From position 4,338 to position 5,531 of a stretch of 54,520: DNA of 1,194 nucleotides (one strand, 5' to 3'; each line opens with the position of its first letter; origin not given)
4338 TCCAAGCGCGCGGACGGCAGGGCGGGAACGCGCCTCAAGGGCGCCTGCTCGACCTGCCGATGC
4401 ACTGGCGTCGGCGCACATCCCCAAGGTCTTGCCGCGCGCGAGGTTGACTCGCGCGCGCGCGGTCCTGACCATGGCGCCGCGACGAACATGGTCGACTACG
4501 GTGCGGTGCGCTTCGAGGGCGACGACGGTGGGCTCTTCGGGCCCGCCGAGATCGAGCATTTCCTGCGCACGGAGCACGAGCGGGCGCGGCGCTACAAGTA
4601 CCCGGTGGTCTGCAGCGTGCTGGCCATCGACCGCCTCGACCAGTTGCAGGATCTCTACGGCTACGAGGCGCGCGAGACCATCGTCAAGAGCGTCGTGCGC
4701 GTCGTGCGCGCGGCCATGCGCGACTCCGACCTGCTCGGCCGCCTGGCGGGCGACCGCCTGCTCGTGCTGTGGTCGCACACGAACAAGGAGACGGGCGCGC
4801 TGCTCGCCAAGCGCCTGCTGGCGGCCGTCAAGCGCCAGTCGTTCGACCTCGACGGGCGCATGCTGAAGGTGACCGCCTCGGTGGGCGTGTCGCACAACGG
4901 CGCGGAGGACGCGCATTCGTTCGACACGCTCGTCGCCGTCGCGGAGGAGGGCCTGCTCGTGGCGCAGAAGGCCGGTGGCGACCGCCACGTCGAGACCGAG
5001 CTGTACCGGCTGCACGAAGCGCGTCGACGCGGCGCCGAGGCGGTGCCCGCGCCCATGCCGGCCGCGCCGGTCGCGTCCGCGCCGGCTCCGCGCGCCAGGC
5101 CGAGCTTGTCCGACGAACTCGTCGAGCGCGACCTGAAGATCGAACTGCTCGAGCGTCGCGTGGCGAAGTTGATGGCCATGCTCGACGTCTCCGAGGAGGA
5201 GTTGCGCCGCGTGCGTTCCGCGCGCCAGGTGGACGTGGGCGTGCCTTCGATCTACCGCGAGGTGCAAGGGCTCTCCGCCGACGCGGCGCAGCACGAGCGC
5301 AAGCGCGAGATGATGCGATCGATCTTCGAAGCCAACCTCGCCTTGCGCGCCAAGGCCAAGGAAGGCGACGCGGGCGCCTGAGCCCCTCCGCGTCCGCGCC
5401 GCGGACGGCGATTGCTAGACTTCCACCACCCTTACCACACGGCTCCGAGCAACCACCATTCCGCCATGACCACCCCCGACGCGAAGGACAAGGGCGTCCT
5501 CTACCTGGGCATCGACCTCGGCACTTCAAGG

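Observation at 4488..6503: MamK-family actin-like ATPase paired with a degenerate-GGDEF coiled-coil protein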

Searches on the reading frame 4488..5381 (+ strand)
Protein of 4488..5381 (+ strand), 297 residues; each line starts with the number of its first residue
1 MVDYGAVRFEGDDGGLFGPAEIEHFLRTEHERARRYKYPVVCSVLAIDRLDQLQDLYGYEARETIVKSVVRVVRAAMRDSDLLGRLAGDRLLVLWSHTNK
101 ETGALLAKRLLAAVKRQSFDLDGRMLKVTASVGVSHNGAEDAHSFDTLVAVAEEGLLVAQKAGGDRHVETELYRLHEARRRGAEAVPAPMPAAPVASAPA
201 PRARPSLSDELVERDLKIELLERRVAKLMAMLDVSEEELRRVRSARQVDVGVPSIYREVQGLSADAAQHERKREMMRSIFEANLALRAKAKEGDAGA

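Call 3: search_protein_families(library=pfam, proteins=[window:4488-5381:+], max_evalue=0.1)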
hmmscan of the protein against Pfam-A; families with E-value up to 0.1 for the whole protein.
window:4488-5381:+ (297 aa): 3 families
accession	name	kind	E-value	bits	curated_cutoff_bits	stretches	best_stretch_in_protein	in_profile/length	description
PF00990.26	GGDEF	-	8.4e-19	68.3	23.8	1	21-165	14-160/161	Diguanylate cyclase, GGDEF domain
PF24898.2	GGDEF_GdpP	-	0.00012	22.7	30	1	46-165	2-114/126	Cyclic-di-AMP phosphodiesterase GdpP-like, GGDEF domain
PF17853.6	GGDEF_2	-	0.0004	21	24.5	1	39-143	22-104/116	GGDEF-like domain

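Call 4: search_protein_families(library=ncbifam, proteins=[window:4488-5381:+], max_evalue=0.1)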
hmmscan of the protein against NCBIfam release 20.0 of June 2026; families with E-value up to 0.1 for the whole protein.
window:4488-5381:+ (297 aa): 21 families
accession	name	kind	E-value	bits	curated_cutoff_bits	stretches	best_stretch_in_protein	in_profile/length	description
NF038266.1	diguan_SiaD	equivalog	1.7e-22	80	290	1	22-166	108-251/252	biofilm regulation diguanylate cyclase SiaD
TIGR00254.1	GGDEF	domain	6e-19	68.3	37.4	1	17-167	14-164/168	diguanylate cyclase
NF007135.0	PRK09581.1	equivalog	2.4e-17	62.9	474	1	22-169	306-454/457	PleD family two-component system response regulator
NF007380.0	PRK09894.1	equivalog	1.1e-16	61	256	1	25-168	147-285/296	diguanylate cyclase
NF041606.1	dguan_cyc_DgcA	equivalog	1.7e-15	56.8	370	1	36-166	206-335/340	diguanylate cyclase DgcA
NF011955.1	PRK15426.1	equivalog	3.8e-13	48.5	408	1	32-168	422-559/564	cellulose biosynthesis regulator diguanylate cyclase DgcQ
NF051473.1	DigCycDgcsShew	equivalog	6.3e-12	45.5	400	1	26-164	153-285/291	diguanylate cyclase DgcS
NF047654.1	DiguCycDgcRLepto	equivalog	7.3e-12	44.8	500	1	22-167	147-293/295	diguanylate cyclase DgcR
NF050064.1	BlResRespRegCbrR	equivalog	9.1e-12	44.6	600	1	41-166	287-410/415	bile resistance response regulator CbrR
NF008467.0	PRK11359.1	equivalog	1e-11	43.6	857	1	40-166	405-527/800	oxygen-sensing cyclic-di-GMP phosphodiesterase DosP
NF007599.0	PRK10245.1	equivalog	1.7e-11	43.2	402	1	15-166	217-366/371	diguanylate cyclase AdrA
NF007298.0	PRK09776.1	equivalog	2e-11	42.5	1135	1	16-177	692-849/1111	diguanylate cyclase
NF045675.1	PhdiestaseDibA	equivalog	3.7e-11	42.1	980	1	30-165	225-359/623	phosphodiesterase DibA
NF007474.0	PRK10060.1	equivalog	7e-09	34.4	782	1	42-166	269-391/663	cyclic di-GMP phosphodiesterase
NF007423.1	PRK09966.1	equivalog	3.8e-07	29.3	325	1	47-153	278-383/390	diguanylate cyclase DgcN/YfiN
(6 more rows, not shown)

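Call 8: find_homologous_proteins(query=window:4488-5381:+, max_evalue=0.00001)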
Query window:4488-5381:+ (297 aa): 86 proteins with E <= 0.00001 among 8000 candidates.
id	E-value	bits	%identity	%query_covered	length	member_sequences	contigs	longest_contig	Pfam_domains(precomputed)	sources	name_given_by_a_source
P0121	6.1e-170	582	93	99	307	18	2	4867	PF00990.27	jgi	jgi:diguanylate cyclase (GGDEF)-like protein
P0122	1.8e-155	534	84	100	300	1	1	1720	PF00990.27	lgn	-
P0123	5.6e-111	388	67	98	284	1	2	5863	PF00990.27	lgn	-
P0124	5.6e-110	385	65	100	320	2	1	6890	PF00990.27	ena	-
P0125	5.1e-102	359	62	98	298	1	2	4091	PF00990.27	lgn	-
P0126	5.7e-82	293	45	99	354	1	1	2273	PF00990.27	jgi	jgi:diguanylate cyclase (GGDEF)-like protein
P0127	8.0e-82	293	58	60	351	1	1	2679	PF00990.27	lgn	-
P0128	3.8e-81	291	48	99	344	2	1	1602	PF00990.27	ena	-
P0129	4.8e-81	290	47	100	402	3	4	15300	PF00990.27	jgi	jgi:diguanylate cyclase (GGDEF)-like protein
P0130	7.5e-81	290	52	61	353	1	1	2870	PF00990.27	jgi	jgi:diguanylate cyclase (GGDEF)-like protein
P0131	1.9e-78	282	55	62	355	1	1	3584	PF00990.27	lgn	-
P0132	3.4e-78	281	57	59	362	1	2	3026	PF00990.27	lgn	-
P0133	4.9e-78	280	57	59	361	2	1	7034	PF00990.27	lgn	-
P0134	4.6e-77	277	43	94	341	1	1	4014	PF00990.27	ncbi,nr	ncbi:MAG: diguanylate cyclase [Planctomycetes bacterium]|nr:diguanylate cyclase [Planctomycetota bac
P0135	4.9e-77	277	43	99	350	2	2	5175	PF00990.27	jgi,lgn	jgi:diguanylate cyclase (GGDEF)-like protein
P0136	7.1e-77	277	44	100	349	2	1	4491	PF00990.27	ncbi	-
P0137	8.3e-76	273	42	99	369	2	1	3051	PF00990.27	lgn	-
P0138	1.3e-75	272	43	99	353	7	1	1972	PF00990.27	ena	-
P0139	4.4e-75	271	51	61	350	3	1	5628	PF00990.27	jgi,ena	-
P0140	5.6e-75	270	49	67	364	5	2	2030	PF00990.27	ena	-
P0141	9.8e-75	270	48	64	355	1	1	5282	PF00990.27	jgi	jgi:diguanylate cyclase (GGDEF)-like protein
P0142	3.0e-74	268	45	95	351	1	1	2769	PF00990.27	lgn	-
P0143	4.8e-74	267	43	99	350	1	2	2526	PF00990.27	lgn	-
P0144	7.7e-74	267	46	94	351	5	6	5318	PF00990.27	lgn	-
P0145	3.8e-73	264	45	93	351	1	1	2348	PF00990.27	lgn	-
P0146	6.6e-73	264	46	97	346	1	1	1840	PF00990.27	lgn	-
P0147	2.0e-72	262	45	95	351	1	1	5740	PF00990.27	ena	-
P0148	8.6e-70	253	44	92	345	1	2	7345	PF00990.27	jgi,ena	-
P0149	9.5e-70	253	44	97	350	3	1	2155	PF00990.27,PF17853.7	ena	-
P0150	1.6e-69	252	42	97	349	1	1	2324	PF00990.27,PF17853.7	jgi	jgi:diguanylate cyclase (GGDEF)-like protein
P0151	1.7e-68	249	51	94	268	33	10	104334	PF00990.27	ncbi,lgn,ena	-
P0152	9.6e-68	247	54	58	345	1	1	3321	PF00990.27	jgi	jgi:diguanylate cyclase (GGDEF)-like protein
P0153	8.3e-66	240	42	92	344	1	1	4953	PF00990.27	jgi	jgi:diguanylate cyclase (GGDEF)-like protein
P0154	9.8e-66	240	50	59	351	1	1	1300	PF00990.27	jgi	jgi:diguanylate cyclase (GGDEF)-like protein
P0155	1.9e-64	236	41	94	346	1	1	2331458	PF00990.27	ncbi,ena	-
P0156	2.9e-64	235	40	92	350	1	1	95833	PF00990.27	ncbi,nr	ncbi:MAG: GGDEF domain-containing protein [Planctomycetes bacterium]|nr:GGDEF domain-containing prot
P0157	4.5e-64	235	50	57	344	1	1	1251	PF00990.27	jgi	jgi:diguanylate cyclase (GGDEF)-like protein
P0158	4.7e-64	235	42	97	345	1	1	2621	PF00990.27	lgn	-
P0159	2.5e-63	232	40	95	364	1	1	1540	PF00990.27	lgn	-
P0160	2.2e-58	216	41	97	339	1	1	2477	PF00990.27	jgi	jgi:diguanylate cyclase (GGDEF)-like protein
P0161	3.2e-58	215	36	97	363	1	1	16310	PF00990.27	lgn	-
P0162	6.8e-57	211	37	98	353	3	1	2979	PF00990.27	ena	-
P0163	9.0e-57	211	39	98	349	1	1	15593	PF00990.27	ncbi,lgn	-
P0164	1.3e-56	210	40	95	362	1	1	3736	PF00990.27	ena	-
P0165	2.0e-53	200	37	98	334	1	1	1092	PF00990.27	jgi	jgi:diguanylate cyclase (GGDEF)-like protein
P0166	1.2e-52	197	37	97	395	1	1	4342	PF00990.27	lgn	-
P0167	1.1e-51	194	33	98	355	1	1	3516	PF00990.27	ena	-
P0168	7.8e-50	188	39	99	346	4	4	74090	PF00990.27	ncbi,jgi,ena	-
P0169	3.0e-49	186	35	98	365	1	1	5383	PF00990.27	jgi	jgi:diguanylate cyclase (GGDEF)-like protein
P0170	6.7e-48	182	35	97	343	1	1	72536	PF00990.27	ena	-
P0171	9.0e-47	178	34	93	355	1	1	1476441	PF00990.27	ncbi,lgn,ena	-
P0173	4.9e-24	103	25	91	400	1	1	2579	PF00990.27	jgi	jgi:GGDEF domain-containing protein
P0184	3.5e-12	64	31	46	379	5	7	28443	PF00990.27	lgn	-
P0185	2.1e-10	59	31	50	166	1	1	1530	PF00990.27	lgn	-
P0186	3.4e-10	58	33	46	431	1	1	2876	PF00990.27,PF00072.31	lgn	-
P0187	6.3e-10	57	32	50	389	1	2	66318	PF13185.13,PF01590.33,PF00990.27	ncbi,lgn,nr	ncbi:MAG: sensor domain-containing diguanylate cyclase [Spirochaetes bacterium]|nr:sensor domain-con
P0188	6.8e-10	57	29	47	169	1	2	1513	PF00990.27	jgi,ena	-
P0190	6.0e-9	54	34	43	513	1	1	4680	PF02743.25,PF22588.2,PF00990.27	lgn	-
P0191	3.3e-8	51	31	51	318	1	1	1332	PF00990.27,PF00072.31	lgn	-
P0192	4.1e-8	51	29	52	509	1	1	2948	PF00497.26,PF00990.27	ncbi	-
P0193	4.3e-8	51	30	53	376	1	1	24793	PF13185.13,PF01590.33,PF00990.27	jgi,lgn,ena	jgi:two-component system cell cycle response regulator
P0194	8.9e-8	50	28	47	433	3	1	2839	PF11845.14,PF00990.27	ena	-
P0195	1.2e-7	50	25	51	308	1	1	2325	PF00990.27,PF00072.31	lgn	-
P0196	1.5e-7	49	29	52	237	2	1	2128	PF00990.27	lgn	-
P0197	1.5e-7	49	35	33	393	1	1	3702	PF13487.13,PF01966.29,PF00990.27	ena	-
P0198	2.1e-7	49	31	50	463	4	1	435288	PF00990.27,PF00072.31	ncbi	-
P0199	4.0e-7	48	34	39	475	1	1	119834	PF05231.20,PF00990.27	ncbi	-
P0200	6.1e-7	47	36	43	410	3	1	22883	PF11845.14,PF00990.27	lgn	-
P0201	6.6e-7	47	31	36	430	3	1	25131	PF00990.27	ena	-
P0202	7.3e-7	47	31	59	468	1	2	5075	PF00990.27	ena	-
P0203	1.0e-6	47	35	29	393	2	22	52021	PF13487.13,PF01966.29,PF00990.27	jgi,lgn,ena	jgi:diguanylate cyclase (GGDEF)-like protein/putative nucleotidyltransferase with HDIG domain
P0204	1.3e-6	46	29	62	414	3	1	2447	PF13185.13,PF01590.33,PF00990.27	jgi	jgi:diguanylate cyclase (GGDEF)-like protein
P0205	3.2e-6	45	29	61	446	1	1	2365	PF00990.27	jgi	jgi:diguanylate cyclase (GGDEF)-like protein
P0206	9.2e-6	43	32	51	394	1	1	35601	PF13487.13,PF01966.29,PF00990.27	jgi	jgi:diguanylate cyclase (GGDEF)-like protein/putative nucleotidyltransferase with HDIG domain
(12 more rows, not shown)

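Call 23: search_solved_structures(query=window:4488-5381:+, max_evalue=0.01, show_alignments=2)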
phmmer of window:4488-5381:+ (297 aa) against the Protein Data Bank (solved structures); distinct sequences matched with E-value up to 0.01: 44.
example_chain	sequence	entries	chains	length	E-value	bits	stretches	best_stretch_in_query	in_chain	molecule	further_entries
7e6g_A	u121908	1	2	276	5e-14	55.7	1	25-172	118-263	Putative GGDEF domain protein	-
3ign_A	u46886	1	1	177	4.7e-12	49.2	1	15-169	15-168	Diguanylate cyclase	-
6zxm_A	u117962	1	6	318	7.5e-11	45.2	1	15-165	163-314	Putative GGDEF/response regulator receiver domain protein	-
5euh_A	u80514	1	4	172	5.2e-10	42.5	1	22-175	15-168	Putative GGDEF domain membrane protein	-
3icl_A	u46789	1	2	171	2.2e-09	40.4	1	35-165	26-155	EAL/GGDEF domain protein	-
5m3c_A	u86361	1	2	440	2.9e-09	40.1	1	30-166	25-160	Diguanylate cyclase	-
6et7_A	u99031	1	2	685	5.2e-09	39.2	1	12-155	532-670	Diguanylate cyclase (GGDEF) domain-containing protein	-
6zxb_A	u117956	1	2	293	5.5e-09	39.1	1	15-165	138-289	Putative GGDEF/response regulator receiver domain protein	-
5llw_B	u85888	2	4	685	6e-09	39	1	12-155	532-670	Diguanylate cyclase (GGDEF) domain-containing protein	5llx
6zxc_A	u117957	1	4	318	6.8e-09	38.8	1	15-165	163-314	Putative GGDEF/response regulator receiver domain protein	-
4zve_A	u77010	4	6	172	8.5e-09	38.5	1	27-166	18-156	Diguanylate cyclase DosC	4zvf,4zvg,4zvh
6hbz_A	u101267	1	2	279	5.8e-08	35.8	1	33-140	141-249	GGDEF domain protein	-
6eib_A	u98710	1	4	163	1.3e-07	34.7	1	27-143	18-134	Sensory box/GGDEF family protein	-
3ezu_A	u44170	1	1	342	1.9e-07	34.1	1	42-166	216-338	GGDEF domain protein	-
7a7e_A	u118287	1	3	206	2.3e-07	33.8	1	37-168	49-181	Diguanylate cyclase TpbB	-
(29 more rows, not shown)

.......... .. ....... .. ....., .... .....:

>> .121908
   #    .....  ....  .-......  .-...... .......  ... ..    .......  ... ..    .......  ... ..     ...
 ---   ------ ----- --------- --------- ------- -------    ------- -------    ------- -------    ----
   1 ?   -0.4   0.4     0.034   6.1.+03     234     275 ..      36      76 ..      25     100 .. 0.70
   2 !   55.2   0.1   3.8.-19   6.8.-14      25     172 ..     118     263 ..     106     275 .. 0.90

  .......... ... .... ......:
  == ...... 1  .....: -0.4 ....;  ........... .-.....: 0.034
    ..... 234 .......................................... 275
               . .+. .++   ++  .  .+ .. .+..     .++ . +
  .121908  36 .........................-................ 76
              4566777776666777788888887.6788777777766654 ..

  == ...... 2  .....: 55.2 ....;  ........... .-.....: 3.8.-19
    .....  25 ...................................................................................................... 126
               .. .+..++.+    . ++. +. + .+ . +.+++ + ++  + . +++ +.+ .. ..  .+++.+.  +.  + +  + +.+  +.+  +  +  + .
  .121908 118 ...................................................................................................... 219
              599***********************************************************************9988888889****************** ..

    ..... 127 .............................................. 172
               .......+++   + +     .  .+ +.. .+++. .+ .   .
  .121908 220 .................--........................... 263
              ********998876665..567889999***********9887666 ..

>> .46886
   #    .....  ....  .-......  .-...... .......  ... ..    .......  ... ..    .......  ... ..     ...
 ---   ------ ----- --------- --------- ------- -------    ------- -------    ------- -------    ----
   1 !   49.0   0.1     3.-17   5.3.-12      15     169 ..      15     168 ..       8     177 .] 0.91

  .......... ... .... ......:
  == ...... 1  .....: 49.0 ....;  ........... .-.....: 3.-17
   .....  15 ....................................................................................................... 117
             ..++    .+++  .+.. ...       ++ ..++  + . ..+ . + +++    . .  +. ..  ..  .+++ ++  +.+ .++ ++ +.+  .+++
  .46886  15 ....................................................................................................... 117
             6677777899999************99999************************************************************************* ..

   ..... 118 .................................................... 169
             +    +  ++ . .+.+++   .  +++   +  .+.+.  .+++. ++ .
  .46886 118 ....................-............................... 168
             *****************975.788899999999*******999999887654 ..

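Call 32: predict_structure(alignment_id=A2)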
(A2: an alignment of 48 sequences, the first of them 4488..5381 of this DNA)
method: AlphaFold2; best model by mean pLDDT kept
length: 297 residues; sequences in the alignment: 48
mean_pLDDT: 80.0   pTM: 0.57
mean pLDDT of the five models: 80.0, 78.5, 78.4, 77.8, 76.6
residues with pLDDT >= 90: 141; 70-90: 89; 50-70: 32; < 50: 35
segments of 3 or more residues with pLDDT < 50: 1-7, 10-13, 196-205, 251-262
pLDDT, mean of each block of 10 residues (from residue 1): 42 63 91 93 95 94 92 82 83 92 93 95 94 91 87 96 94 76 66 51 54 86 92 90 67 43 63 81 85 66
secondary structure, 60 per line:
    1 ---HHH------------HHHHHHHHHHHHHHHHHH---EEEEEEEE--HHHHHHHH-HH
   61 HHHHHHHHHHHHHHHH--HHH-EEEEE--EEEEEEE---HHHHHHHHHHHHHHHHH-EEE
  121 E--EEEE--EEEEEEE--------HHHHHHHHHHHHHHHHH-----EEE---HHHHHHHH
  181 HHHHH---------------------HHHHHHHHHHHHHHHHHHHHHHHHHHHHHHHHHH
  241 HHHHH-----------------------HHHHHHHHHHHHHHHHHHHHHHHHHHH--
elements in order: H19-36 E40-47 H50-57 H59-76 E83-87 E90-96 H100-116 E118-121 E124-127 E130-136 H145-161 E167-169 H173-185 H207-245 H269-295

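Call 33: find_encoding_contigs(protein=P0155, flank=6000, max_places=2)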
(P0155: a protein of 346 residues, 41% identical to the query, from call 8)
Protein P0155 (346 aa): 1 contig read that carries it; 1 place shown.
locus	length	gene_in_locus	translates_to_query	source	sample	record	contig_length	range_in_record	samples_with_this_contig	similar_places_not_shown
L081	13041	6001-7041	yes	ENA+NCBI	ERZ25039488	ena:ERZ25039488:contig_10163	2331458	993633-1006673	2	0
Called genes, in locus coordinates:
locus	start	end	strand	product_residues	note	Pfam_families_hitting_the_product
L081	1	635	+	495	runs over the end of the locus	PF01565:FAD_binding_4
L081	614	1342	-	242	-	PF00149:Metallophos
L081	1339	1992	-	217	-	PF04326:SLFN_AlbA_2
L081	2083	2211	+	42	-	-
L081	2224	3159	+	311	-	PF00892:EamA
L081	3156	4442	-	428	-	PF01321:Creatinase_N, PF00557:Peptidase_M24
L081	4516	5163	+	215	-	PF10502:Peptidase_S26, PF00717:Peptidase_S24 (faint)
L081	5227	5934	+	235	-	PF00106:adh_short, PF08659:KR (weak), PF13561:adh_short_C2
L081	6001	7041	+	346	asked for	PF00990:GGDEF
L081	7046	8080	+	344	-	PF00012:HSP70 (faint), PF00022:Actin (faint), PF06723:MreB_Mbl, PF25216:Volactin (faint), PF25229:Salactin, PF01869:BcrAD_BadFG (faint), PF14450:FtsA (faint)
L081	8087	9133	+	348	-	PF13528:Glyco_trans_1_3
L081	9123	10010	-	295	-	PF01557:FAA_hydrolase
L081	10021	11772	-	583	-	PF13243:SQHop_cyclase_C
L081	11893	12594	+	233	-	PF09837:DUF2064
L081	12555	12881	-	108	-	PF01906:YbjQ_1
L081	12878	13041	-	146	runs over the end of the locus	-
